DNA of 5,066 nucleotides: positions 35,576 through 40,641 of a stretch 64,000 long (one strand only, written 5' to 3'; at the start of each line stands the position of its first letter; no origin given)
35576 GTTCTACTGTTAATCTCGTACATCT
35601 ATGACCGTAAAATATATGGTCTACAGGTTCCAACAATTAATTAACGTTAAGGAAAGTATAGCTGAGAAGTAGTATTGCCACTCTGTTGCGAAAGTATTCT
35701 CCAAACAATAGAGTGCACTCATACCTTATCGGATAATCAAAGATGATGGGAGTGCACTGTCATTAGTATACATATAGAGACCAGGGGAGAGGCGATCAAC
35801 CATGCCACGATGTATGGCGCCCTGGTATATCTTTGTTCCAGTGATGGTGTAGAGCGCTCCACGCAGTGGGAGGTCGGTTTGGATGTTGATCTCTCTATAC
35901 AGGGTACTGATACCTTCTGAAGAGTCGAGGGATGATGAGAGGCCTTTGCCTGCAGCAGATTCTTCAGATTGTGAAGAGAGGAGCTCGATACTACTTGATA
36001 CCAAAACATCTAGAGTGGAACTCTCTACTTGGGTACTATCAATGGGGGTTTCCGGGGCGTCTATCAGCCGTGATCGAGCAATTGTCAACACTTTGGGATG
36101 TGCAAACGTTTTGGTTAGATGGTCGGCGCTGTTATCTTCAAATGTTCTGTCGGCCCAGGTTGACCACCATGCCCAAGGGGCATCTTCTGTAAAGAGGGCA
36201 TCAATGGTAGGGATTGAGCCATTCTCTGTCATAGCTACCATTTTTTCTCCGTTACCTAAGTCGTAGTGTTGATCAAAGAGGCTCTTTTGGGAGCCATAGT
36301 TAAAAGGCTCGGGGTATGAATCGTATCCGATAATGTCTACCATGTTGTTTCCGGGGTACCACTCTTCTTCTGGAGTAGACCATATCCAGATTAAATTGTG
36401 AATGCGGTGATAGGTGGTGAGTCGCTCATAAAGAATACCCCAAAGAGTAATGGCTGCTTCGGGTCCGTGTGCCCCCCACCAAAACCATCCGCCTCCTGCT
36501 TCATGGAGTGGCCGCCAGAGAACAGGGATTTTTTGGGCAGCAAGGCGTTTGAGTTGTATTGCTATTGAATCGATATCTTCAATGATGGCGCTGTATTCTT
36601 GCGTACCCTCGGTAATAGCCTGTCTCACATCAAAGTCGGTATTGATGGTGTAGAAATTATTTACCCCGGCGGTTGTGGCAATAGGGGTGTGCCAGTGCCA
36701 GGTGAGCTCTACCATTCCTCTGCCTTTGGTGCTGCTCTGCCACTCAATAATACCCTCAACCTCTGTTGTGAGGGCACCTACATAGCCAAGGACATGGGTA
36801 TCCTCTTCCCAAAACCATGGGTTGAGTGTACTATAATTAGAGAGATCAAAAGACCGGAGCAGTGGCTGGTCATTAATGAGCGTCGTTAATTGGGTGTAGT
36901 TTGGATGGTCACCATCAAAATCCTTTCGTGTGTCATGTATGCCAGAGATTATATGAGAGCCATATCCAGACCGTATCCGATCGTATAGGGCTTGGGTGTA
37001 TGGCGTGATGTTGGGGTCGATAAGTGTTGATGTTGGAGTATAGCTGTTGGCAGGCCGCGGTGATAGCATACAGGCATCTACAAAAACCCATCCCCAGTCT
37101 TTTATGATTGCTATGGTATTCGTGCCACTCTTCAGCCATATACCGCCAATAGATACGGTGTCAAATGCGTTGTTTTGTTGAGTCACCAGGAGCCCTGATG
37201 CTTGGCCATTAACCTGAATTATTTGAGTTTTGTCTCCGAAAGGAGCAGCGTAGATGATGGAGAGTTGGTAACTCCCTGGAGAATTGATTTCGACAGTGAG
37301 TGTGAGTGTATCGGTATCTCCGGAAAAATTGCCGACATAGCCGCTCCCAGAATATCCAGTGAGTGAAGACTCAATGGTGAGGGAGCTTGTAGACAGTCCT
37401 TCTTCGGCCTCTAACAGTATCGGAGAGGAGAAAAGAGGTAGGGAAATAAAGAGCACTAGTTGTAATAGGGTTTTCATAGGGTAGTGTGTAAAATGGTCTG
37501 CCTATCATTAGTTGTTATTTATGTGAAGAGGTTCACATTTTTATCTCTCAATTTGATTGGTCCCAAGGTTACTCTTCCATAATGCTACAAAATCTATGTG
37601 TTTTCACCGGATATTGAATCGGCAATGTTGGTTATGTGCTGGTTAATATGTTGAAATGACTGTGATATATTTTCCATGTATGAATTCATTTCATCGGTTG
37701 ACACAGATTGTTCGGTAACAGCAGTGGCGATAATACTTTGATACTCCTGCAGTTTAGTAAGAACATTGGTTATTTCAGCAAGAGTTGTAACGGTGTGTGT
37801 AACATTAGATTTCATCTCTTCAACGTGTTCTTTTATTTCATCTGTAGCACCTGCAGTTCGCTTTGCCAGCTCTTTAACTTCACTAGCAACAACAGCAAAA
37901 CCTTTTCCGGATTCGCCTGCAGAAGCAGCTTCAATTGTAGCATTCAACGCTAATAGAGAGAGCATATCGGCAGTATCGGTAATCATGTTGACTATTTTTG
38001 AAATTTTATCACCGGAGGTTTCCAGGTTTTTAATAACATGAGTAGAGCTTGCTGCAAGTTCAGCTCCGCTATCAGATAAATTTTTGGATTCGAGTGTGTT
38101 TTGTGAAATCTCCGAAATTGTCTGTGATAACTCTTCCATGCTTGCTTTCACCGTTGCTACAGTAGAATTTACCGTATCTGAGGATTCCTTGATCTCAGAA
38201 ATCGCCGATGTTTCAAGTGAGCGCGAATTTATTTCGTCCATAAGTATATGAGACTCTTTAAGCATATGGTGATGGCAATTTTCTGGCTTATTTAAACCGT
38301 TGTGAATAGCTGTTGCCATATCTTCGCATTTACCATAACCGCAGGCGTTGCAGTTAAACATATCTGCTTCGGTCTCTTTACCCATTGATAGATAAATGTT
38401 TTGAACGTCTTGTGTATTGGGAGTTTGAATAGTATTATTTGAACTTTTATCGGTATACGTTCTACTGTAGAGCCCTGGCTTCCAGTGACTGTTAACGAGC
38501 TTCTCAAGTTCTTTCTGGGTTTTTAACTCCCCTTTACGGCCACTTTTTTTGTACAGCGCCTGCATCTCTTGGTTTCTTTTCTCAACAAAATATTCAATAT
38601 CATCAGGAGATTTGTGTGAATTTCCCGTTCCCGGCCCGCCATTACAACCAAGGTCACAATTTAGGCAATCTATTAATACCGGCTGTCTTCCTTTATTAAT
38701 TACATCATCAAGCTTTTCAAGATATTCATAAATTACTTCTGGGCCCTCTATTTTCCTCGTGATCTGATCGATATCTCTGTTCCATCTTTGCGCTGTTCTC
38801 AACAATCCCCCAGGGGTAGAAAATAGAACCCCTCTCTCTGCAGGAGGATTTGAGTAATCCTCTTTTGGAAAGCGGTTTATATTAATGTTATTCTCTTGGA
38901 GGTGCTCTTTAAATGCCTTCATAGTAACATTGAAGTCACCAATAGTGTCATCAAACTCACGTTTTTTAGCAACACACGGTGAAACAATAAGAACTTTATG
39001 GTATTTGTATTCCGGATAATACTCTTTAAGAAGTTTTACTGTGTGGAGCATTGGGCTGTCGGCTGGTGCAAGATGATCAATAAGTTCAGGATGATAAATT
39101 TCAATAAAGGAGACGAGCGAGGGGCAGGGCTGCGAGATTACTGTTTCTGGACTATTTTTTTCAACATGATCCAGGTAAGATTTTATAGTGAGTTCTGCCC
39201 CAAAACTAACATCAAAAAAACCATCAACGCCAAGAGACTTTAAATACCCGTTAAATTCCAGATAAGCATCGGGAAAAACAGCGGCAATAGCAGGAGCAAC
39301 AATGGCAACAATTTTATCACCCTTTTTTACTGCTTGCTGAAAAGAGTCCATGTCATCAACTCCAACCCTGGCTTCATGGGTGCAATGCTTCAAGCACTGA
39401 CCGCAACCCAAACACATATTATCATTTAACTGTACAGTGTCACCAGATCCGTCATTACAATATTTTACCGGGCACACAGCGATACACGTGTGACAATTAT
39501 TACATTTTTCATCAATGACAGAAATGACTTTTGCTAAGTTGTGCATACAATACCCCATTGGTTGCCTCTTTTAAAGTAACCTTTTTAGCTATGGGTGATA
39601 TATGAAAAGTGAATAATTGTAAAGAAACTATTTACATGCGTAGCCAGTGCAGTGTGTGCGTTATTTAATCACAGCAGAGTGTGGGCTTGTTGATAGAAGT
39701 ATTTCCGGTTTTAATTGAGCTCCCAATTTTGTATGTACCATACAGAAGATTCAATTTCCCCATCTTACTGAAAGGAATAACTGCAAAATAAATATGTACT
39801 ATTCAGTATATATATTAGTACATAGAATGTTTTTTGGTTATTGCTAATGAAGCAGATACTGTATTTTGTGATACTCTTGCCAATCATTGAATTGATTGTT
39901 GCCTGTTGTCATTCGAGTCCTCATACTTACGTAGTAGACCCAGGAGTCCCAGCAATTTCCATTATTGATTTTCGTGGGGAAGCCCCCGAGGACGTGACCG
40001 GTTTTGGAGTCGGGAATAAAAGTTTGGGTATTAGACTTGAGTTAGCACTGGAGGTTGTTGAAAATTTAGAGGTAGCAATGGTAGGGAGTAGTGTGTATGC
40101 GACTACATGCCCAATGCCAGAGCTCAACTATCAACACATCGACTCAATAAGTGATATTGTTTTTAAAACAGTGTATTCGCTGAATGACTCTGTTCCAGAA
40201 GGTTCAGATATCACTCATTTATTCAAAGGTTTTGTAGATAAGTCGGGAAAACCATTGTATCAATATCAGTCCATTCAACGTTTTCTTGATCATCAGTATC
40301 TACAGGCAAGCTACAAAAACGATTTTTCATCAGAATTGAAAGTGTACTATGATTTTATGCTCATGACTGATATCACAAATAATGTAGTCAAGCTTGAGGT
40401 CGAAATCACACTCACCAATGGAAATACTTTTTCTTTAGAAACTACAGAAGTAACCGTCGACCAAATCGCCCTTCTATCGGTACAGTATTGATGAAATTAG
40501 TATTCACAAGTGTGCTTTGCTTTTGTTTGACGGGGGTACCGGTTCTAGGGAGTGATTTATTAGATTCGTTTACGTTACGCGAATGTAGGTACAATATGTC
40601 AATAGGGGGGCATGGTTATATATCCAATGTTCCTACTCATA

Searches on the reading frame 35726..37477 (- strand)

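Call 29: search_protein_families(library=pfam, proteins=[window:35726-37477:-], max_evalue=0.01)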
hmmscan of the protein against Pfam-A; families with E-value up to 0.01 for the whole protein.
window:35726-37477:- (583 aa): 3 families
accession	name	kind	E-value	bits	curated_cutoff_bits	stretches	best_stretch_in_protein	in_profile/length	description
PF02156.21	Glyco_hydro_26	-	8.2e-52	176.9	20.2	1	154-465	2-308/311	Glycosyl hydrolase family 26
PF16990.11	CBM_35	-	3.7e-24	85.8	28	1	23-140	4-120/121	Carbohydrate binding module (family 35)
PF25275.1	Golvesin_C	-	0.0011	19.5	31.6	1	37-128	21-116/132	Golvesin C-terminal domain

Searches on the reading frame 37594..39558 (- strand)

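Call 29: search_protein_families(library=pfam, proteins=[window:37594-39558:-], max_evalue=0.01)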
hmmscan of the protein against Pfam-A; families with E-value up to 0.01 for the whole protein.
window:37594-39558:- (654 aa): 12 families
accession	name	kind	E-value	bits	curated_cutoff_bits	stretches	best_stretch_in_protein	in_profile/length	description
PF02906.19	Fe_hyd_lg_C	-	9e-32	111.1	22.1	1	82-309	2-245/245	Iron only hydrogenase large subunit, C-terminal domain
PF00015.26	MCPsignal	-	7.4e-28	98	34.6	1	492-647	8-170/172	Methyl-accepting chemotaxis protein (MCP) signalling domain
PF04060.18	FeS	-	8e-06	25.9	23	1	401-429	4-32/33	Putative Fe-S cluster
PF00037.32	Fer4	-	9.4e-06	25.7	21.1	1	13-31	2-20/24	4Fe-4S binding domain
PF04108.17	ATG17_like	-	1.4e-05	25.2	43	1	452-633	117-293/355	Autophagy protein ATG17-like domain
PF13237.11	Fer4_10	-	1.7e-05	25.1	25.5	1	15-59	5-52/53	4Fe-4S dicluster domain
PF13187.11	Fer4_9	-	0.00014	22.3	27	1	18-62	1-50/52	4Fe-4S dicluster domain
PF12838.12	Fer4_7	-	0.00017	22.4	27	1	18-63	1-52/52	4Fe-4S dicluster domain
PF25160.1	LdpA_Fe-S-bd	-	0.0014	18.8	27.6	0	12-33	21-42/49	LdpA Fe-S cluster-binding domain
PF01895.24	PhoU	-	0.0043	17.8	23.5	0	465-524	28-87/89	PhoU domain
PF00804.31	Syntaxin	-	0.0069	16.6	26.7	1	578-648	3-73/157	Syntaxin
PF14697.11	Fer4_21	-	0.0071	16.9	35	0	9-34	31-56/59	4Fe-4S dicluster domain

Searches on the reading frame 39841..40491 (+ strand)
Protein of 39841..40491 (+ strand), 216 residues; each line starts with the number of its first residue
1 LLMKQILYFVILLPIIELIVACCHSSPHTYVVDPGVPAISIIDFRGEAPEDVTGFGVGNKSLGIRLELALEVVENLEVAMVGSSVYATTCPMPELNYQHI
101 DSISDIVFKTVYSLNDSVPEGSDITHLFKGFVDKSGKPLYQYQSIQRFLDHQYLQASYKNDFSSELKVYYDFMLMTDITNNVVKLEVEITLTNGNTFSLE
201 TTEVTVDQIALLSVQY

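Call 29: search_protein_families(library=pfam, proteins=[window:39841-40491:+], max_evalue=0.01)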
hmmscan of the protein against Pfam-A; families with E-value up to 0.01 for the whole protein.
window:39841-40491:+ (216 aa): 1 family
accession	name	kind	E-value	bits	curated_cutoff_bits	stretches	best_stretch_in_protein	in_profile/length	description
PF16437.10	DUF5034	-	2.7e-05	24.7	25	1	62-198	29-165/169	Domain of unknown function (DUF5034)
